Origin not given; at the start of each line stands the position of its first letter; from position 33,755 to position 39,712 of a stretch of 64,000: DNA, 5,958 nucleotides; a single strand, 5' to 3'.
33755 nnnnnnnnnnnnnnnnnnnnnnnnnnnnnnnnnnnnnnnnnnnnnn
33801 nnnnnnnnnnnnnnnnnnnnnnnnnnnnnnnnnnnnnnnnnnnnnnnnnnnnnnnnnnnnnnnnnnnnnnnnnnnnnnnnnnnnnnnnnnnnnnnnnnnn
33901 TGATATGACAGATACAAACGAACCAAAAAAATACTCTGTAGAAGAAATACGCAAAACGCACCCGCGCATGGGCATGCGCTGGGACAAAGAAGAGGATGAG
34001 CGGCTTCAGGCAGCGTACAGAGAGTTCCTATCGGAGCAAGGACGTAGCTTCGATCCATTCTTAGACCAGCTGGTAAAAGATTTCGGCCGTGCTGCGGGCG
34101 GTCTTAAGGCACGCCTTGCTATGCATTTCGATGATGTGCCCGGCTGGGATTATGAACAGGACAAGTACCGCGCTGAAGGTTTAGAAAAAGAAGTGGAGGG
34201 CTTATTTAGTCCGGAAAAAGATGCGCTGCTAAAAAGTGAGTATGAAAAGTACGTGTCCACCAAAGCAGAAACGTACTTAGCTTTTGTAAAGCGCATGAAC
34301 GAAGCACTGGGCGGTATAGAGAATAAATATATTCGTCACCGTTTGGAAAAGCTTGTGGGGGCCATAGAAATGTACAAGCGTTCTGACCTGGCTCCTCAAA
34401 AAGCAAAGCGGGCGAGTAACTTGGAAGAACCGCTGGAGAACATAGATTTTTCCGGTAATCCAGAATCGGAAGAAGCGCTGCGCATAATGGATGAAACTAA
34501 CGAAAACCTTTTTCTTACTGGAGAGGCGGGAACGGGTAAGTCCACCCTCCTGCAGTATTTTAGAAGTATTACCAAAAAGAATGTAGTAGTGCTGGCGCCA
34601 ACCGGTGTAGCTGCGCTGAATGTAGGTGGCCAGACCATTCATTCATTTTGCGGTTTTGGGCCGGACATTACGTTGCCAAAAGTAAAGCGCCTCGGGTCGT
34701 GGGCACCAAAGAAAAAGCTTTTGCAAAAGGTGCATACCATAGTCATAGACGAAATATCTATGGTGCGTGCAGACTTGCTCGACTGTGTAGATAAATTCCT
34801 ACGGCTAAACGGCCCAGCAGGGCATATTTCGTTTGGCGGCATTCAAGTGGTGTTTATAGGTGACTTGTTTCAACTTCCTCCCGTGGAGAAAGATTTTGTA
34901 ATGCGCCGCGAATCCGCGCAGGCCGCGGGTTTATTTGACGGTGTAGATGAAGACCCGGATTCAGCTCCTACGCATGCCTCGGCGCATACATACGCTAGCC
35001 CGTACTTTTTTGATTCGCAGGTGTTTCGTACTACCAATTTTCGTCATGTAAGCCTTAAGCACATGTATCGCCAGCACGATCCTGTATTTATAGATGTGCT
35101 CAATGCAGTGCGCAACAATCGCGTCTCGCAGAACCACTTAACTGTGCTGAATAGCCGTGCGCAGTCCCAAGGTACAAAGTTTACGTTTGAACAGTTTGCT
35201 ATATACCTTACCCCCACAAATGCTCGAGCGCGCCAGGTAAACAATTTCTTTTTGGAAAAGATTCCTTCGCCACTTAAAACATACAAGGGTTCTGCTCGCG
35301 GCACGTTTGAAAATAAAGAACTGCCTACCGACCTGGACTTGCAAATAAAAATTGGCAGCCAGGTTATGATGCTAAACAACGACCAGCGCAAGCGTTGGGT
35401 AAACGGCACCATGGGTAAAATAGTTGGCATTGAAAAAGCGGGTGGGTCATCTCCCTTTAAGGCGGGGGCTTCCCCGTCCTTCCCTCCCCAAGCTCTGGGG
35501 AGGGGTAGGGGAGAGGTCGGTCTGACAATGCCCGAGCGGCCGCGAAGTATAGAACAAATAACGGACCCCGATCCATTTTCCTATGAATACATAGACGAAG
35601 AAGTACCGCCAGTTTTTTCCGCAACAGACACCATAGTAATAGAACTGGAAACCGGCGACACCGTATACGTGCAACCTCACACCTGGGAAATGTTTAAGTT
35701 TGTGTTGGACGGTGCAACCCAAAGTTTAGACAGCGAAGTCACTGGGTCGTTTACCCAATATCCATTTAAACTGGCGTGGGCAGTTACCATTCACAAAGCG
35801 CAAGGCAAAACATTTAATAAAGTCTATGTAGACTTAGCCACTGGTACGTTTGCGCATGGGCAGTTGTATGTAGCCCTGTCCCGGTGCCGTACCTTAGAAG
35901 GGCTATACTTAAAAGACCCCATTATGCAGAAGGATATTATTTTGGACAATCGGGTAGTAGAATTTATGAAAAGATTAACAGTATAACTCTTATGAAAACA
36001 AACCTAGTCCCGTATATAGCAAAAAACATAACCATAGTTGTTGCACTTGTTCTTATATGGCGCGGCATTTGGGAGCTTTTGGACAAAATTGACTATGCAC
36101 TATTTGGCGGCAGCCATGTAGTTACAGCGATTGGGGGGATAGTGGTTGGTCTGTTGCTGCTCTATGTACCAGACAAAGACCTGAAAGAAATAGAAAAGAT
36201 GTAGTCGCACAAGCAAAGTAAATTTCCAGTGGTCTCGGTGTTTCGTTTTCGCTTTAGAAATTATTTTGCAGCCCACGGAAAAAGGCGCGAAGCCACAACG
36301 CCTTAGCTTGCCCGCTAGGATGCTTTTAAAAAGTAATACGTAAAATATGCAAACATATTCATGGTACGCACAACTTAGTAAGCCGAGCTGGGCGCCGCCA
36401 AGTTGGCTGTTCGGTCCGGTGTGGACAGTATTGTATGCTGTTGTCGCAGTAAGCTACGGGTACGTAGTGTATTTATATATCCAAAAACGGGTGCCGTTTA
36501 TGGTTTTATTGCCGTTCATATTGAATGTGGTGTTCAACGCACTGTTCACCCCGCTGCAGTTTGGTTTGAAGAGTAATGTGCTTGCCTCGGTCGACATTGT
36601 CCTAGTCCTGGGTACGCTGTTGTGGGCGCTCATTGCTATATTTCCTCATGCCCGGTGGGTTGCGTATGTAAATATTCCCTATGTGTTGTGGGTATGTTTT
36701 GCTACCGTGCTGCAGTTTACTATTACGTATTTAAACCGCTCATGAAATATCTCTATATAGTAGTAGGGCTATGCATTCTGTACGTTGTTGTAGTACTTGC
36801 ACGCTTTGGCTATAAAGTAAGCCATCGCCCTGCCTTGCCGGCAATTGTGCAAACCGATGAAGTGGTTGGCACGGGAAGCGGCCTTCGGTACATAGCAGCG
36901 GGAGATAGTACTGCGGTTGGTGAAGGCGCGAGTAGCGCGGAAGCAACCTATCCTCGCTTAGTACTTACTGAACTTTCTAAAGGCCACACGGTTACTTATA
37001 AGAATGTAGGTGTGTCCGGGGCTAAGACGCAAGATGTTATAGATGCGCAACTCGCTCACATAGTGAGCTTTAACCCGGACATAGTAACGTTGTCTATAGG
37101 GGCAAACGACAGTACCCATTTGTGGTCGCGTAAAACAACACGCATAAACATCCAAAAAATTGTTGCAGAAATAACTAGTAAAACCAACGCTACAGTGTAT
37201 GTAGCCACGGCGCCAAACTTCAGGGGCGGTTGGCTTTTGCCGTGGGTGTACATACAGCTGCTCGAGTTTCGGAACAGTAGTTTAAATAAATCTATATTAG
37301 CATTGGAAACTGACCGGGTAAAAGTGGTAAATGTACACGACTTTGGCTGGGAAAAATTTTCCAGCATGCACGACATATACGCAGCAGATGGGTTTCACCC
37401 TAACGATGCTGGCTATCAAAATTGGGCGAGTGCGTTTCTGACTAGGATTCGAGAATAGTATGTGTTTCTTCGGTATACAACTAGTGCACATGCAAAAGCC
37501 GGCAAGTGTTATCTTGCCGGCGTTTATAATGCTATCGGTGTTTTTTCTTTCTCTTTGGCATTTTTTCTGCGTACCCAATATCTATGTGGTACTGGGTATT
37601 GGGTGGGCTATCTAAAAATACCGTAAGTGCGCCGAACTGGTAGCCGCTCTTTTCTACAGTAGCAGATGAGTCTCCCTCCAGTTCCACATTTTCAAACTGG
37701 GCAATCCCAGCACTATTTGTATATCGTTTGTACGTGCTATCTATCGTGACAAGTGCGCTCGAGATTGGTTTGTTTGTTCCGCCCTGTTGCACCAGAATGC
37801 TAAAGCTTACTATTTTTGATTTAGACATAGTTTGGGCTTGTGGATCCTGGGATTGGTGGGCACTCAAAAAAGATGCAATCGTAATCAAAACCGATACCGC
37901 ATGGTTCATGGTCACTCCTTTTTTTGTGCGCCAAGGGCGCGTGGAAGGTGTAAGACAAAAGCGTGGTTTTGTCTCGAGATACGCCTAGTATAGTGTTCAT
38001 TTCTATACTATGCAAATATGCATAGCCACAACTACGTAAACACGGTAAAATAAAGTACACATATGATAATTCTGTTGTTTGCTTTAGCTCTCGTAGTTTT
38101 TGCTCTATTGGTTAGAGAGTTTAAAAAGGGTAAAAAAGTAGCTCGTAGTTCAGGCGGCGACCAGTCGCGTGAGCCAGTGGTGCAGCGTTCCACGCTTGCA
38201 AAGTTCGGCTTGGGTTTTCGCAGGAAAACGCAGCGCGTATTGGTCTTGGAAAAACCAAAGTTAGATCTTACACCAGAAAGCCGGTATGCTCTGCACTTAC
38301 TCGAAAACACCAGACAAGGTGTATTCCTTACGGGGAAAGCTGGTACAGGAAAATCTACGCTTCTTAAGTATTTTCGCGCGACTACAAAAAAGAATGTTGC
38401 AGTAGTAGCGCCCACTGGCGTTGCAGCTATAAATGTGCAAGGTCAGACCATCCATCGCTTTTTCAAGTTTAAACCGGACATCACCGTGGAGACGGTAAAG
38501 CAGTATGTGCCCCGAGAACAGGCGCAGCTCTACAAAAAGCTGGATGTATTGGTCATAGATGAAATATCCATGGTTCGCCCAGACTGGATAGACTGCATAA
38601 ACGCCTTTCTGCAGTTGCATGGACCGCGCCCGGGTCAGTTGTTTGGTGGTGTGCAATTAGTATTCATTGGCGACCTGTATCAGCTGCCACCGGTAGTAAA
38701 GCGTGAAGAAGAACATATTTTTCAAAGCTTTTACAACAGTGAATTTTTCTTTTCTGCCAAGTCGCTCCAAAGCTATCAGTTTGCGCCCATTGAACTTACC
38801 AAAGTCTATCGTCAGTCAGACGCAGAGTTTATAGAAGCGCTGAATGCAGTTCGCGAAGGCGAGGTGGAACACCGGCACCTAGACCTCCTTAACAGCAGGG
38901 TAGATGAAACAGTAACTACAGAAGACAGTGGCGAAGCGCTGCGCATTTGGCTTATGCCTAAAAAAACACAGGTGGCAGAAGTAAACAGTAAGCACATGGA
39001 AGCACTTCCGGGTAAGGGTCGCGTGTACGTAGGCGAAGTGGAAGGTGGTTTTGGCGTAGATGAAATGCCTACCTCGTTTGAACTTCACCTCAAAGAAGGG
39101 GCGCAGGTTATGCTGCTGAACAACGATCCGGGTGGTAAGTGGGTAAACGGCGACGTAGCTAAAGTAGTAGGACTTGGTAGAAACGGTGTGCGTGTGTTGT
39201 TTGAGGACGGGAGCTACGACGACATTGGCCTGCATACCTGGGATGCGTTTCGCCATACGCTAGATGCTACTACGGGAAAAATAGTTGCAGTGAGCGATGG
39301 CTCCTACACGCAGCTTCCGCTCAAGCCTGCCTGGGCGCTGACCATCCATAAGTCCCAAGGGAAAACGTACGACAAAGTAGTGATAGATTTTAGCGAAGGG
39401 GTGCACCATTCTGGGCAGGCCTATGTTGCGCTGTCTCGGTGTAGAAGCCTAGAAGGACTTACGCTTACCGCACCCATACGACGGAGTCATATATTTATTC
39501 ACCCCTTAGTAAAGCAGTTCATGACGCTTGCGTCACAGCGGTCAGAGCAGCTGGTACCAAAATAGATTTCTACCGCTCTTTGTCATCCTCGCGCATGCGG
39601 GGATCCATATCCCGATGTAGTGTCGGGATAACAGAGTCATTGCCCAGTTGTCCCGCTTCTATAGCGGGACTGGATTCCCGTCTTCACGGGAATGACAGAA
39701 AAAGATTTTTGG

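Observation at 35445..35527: GC-rich GGGGAGG palindromic element family (at least six copies); one copy inserted in-frame into a Pif1 helicase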

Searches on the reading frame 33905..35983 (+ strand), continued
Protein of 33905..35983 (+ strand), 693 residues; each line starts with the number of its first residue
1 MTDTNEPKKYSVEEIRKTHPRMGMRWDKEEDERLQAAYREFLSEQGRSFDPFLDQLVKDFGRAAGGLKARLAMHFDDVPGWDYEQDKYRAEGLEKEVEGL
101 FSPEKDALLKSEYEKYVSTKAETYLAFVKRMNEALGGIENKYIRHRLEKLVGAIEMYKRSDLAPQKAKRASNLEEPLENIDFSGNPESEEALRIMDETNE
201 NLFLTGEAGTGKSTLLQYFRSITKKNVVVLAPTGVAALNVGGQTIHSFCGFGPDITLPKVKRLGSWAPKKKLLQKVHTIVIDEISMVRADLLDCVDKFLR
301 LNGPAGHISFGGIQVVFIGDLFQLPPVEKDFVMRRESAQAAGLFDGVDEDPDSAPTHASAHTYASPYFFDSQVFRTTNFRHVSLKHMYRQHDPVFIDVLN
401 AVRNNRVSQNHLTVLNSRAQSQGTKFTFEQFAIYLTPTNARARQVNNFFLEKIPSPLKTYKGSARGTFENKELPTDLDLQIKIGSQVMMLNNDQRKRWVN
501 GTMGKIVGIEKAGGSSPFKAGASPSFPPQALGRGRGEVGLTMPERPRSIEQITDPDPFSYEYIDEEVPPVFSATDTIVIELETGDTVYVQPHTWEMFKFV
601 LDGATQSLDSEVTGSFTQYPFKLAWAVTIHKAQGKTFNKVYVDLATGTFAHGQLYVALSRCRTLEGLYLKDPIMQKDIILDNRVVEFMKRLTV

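Call 62: search_solved_structures(query=window:33905-35983:+, max_evalue=0.00001, show_alignments=1)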
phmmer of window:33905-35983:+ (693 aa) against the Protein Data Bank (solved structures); distinct sequences matched with E-value up to 0.00001: 19.
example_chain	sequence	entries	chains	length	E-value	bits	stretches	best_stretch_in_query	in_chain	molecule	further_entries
8bns_A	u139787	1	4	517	1.8e-124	419.8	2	185-515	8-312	AAA ATPase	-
8bnv_A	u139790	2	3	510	4.4e-103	349.1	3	185-329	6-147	AAA family ATPase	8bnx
5fhd_A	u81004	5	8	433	1.3e-73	251.7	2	187-510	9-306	Uncharacterized protein | ATP-dependent DNA helicase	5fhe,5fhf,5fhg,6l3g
5ftb_A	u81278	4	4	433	1.8e-73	251.3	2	187-510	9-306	TPR DOMAIN PROTEIN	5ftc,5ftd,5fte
5ftf_A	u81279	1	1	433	8.3e-73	249.1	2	187-510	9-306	TPR DOMAIN PROTEIN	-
7bil_A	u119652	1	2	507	1.3e-62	215.4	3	582-687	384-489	PIF1 helicase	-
6s3e_A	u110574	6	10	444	1.6e-62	215.1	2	199-510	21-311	PIF1 helicase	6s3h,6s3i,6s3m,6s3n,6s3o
6s3p_A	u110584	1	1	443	1.6e-62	215.1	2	199-510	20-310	PIF1 helicase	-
7oar_A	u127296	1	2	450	1.6e-62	215.1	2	199-510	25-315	Pif1 helicase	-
6xzt_A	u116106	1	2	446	5.8e-62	213.2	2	199-510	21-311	PIF1 helicase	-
7ada_A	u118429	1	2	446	8e-62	212.8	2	199-510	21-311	PIF1 helicase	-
5o6b_A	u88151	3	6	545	4.3e-45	157.5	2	188-330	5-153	ATP-dependent DNA helicase PIF1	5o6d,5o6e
8xak_A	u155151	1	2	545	5e-45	157.3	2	189-330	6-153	ATP-dependent DNA helicase PIF1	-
6hph_A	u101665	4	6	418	4.2e-40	141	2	198-330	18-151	ATP-dependent DNA helicase PIF1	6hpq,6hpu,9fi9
9fb8_A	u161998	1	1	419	4.3e-40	141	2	198-330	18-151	ATP-dependent DNA helicase PIF1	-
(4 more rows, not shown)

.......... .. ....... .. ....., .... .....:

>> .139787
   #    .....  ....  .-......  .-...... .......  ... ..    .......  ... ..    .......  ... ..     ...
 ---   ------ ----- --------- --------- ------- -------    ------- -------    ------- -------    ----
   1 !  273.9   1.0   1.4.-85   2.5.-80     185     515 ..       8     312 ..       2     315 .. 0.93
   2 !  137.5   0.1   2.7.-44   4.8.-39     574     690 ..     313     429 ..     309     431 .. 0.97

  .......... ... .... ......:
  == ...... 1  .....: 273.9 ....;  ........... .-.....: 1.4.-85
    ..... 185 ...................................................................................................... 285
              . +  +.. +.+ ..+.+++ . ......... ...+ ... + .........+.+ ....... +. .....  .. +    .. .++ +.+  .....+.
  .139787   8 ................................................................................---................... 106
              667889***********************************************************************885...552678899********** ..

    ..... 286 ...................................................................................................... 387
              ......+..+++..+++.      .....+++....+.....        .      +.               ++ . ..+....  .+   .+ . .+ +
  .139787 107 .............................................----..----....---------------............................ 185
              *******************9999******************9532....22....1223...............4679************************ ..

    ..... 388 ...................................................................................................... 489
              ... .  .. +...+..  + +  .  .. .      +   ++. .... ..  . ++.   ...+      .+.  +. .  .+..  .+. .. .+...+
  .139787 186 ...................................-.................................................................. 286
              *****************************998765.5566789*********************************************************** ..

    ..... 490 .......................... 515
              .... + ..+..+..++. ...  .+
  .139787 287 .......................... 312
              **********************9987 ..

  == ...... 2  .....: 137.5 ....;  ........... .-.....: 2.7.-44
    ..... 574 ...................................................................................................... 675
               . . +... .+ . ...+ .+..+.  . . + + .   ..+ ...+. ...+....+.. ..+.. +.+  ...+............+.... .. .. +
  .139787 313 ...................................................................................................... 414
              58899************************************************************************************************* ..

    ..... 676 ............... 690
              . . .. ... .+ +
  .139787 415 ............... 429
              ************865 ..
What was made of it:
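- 33905..35986 (+): Host gene: a 693-aa PIF1-family helicase. Residues ~514-572 (nt ~35444-35620) form a hypervariable, predicted-disordered loop after the 2B (SH3-like) strand. The insertion is placed relative to 8bns_A (call 62).
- Checked: The closest solved homologue, 8bns_A, has query residues 516-573 falling between its residues 312 and 313 (call 62).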

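Call 73: predict_structure(alignment_id=A1)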
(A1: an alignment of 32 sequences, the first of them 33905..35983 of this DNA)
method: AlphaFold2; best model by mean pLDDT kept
length: 693 residues; sequences in the alignment: 32
mean_pLDDT: 73.1   pTM: 0.58
mean pLDDT of the five models: 73.1, 68.6, 66.4, 59.2, 57.0
residues with pLDDT >= 90: 70; 70-90: 422; 50-70: 90; < 50: 111
segments of 3 or more residues with pLDDT < 50: 1-9, 172-174, 330-360, 514-572
pLDDT, mean of each block of 10 residues (from residue 1): 41 68 77 88 80 86 83 83 76 81 88 87 84 85 85 79 56 50 77 89 77 78 87 73 86 85 87 92 86 93 90 90 60 38 35 41 74 88 67 77 79 82 60 81 86 88 68 68 90 72 89 50 31 28 31 30 31 77 88 80 79 80 84 77 62 74 82 73 76 66
secondary structure, 60 per line:
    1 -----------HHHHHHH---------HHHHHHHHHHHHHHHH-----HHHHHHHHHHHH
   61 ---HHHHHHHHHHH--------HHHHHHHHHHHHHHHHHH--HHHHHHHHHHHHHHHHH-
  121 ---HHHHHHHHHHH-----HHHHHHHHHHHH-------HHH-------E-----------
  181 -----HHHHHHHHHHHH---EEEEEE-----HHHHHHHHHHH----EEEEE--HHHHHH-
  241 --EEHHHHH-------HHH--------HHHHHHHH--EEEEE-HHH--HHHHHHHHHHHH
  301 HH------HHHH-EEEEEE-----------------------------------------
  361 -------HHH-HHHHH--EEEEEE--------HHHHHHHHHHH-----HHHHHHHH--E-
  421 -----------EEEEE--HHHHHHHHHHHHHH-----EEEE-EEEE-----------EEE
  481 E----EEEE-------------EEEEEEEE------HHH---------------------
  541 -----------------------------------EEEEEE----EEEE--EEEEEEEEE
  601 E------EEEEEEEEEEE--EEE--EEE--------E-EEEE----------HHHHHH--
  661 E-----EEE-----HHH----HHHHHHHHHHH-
elements in order (helices of 4 or more, strands of 3 or more residues): H12-18 H28-43 H49-60 H64-74 H83-100 H103-119 H124-134 H140-151 H186-197 E201-206 H212-222 E227-231 H234-239 H245-249 H268-275 E278-282 H289-302 H309-312 E314-319 H372-376 E379-384 H393-403 H409-416 E432-436 H439-452 E458-461 E463-466 E478-481 E486-489 E503-510 E576-581 E586-589 E592-601 E608-618 E621-623 E626-628 E639-642 H653-658 E667-669 H682-692
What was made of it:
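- pLDDT is about 30 (call 73).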

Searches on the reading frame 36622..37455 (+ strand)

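Call 67: search_protein_families(library=pfam, proteins=[window:36622-37455:+], max_evalue=0.001)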
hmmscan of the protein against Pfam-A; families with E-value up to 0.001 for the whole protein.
window:36622-37455:+ (278 aa): 2 families
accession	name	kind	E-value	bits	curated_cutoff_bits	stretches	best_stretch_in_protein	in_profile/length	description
PF13472.12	Lipase_GDSL_2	-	3.4e-24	86.7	32.9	1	93-266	2-177/178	GDSL-like Lipase/Acylhydrolase family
PF00657.28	Lipase_GDSL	-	5.6e-17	63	23.6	1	91-271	2-207/208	GDSL-like Lipase/Acylhydrolase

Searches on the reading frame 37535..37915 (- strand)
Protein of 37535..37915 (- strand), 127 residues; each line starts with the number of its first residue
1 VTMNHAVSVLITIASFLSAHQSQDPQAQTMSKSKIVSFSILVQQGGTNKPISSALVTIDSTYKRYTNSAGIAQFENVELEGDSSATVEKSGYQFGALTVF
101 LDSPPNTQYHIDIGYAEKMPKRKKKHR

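Call 67: search_protein_families(library=pfam, proteins=[window:37535-37915:-], max_evalue=0.001)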
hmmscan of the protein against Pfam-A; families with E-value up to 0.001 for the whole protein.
window:37535-37915:- (127 aa): 1 family
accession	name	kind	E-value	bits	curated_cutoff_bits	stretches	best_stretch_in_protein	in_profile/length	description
PF13620.12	CarboxypepD_reg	-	0.0002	22.1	32.3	1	45-103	9-71/82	Carboxypeptidase regulatory-like domain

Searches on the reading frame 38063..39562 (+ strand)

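Call 13: search_protein_families(library=pfam, proteins=[window:38063-39562:+])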
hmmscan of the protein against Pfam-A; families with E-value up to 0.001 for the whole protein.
window:38063-39562:+ (500 aa): 12 families
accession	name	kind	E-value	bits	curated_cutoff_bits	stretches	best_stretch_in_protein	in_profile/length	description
PF05970.20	PIF1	-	5.4e-26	92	25.9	1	81-270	19-219/223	PIF1-like helicase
PF13604.12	AAA_30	-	3.1e-17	63.4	27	1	77-278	11-182/191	AAA domain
PF13245.12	AAA_19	-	7.3e-13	49.3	25.1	1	84-212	11-133/134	AAA domain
PF01443.25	Viral_helicase1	-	3.4e-08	34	21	0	90-173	4-73/228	Viral superfamily 1 RNA helicase core domain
PF02689.20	Herpes_Helicase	-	2.1e-07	29.8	27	1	424-469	731-777/808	Helicase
PF13479.12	AAA_24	-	2.3e-07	31.3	27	1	86-179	4-84/195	AAA domain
PF07728.20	AAA_5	-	3.3e-06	27.6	22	1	86-183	1-90/139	AAA domain (dynein-related subfamily)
PF13401.12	AAA_22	-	4e-06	27.6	27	1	83-204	4-123/130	AAA domain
PF13538.12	UvrD_C_2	-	2.5e-05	24.5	27.4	1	422-459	1-44/52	UvrD-like helicase C-terminal domain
PF13173.12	AAA_14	-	4.4e-05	23.9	27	1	86-184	4-86/129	AAA domain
PF13191.12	AAA_16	-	0.00013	22.9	32.6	1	78-115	14-56/167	AAA ATPase domain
PF21530.3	Pif1_2B_dom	-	0.00096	19.3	23.9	0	340-371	15-47/47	DNA helicase Pif1, 2B domain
